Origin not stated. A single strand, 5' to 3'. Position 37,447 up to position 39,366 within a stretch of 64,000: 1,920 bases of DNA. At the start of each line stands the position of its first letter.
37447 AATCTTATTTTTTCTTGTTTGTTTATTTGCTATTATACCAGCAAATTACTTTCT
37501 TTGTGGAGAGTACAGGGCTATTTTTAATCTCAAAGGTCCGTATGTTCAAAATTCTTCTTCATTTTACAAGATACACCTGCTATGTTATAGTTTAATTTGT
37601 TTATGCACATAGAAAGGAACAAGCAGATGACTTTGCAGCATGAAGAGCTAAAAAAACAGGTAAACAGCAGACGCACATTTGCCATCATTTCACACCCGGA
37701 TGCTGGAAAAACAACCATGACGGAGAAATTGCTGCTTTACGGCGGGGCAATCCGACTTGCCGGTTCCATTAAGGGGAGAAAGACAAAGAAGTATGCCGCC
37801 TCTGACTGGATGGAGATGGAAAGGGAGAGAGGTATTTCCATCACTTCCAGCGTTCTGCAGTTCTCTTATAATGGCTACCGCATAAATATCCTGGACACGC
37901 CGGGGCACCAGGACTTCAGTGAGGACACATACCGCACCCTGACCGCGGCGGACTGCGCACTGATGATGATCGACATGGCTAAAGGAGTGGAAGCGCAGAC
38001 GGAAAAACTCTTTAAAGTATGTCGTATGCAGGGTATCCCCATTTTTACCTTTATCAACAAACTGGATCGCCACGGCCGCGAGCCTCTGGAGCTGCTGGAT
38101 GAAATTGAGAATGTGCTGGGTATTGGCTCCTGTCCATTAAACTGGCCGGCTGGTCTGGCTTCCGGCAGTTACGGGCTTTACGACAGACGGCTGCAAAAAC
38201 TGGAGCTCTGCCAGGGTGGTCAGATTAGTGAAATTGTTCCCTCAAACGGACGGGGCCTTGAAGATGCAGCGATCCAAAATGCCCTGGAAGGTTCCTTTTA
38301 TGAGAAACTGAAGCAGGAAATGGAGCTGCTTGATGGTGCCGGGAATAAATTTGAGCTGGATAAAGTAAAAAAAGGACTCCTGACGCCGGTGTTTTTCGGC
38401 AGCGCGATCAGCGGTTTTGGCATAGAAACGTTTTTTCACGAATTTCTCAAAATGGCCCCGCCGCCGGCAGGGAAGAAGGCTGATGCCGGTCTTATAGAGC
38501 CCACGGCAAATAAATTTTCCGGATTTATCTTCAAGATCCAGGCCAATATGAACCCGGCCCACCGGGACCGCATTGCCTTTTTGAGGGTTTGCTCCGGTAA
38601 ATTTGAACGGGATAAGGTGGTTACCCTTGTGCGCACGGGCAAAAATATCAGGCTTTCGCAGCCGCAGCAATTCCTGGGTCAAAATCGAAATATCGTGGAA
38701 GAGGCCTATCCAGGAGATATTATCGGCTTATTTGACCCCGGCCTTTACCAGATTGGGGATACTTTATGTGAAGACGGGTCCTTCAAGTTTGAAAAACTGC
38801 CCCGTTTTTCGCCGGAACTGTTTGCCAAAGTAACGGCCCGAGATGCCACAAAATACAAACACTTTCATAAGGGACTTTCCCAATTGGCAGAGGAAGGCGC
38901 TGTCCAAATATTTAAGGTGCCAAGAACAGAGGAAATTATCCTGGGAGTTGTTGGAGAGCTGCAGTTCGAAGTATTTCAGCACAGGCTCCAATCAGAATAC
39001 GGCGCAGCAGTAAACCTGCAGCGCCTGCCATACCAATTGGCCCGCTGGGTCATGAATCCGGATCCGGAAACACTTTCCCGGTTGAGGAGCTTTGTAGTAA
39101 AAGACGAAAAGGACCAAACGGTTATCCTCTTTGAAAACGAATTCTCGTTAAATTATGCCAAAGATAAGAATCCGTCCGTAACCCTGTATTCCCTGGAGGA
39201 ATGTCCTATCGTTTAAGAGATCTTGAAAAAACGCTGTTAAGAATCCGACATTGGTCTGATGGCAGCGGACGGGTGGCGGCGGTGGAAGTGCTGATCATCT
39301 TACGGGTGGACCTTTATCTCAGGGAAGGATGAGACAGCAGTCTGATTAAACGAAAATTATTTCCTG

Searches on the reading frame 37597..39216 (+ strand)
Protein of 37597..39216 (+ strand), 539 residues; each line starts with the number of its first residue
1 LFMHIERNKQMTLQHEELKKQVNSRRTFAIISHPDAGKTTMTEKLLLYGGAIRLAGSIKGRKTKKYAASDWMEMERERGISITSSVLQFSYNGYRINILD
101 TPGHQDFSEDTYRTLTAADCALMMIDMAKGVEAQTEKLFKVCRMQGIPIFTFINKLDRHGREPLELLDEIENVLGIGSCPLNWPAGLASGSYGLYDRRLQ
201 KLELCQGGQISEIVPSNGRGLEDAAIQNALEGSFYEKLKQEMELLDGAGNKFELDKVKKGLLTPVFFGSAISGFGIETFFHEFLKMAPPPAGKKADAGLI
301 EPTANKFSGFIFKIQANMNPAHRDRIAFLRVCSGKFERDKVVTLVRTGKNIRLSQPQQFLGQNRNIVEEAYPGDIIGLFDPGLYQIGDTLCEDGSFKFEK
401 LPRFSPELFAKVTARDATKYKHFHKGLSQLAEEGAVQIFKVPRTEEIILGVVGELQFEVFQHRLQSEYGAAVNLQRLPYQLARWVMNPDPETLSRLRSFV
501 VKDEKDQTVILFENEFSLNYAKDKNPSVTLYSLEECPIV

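Call 49: search_protein_families(library=pfam, proteins=[window:37597-39216:+], max_evalue=0.00001)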
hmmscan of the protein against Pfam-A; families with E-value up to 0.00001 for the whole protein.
window:37597-39216:+ (539 aa): 6 families
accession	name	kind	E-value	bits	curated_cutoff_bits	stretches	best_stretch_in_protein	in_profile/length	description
PF00009.33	GTP_EFTU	-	2.9e-52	177.5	26.5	1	25-288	3-187/188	Elongation factor Tu GTP binding domain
PF16658.11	RF3_C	-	5.2e-44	149.7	40.1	1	398-521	1-131/132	Class II release factor RF3, C-terminal domain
PF22042.2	EF-G_D2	-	1.7e-25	89.4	27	1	306-392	1-83/84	Elongation factor G domain 2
PF03144.31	GTP_EFTU_D2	-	7.6e-08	33.1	30.3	1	325-391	2-73/73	Elongation factor Tu domain 2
PF01926.29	MMR_HSR1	-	1.3e-06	28.9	21.9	1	29-155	3-113/113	50S ribosome-binding GTPase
PF14492.12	EFG_III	-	2.6e-06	27.8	27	1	408-475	6-74/75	Elongation Factor G, domain III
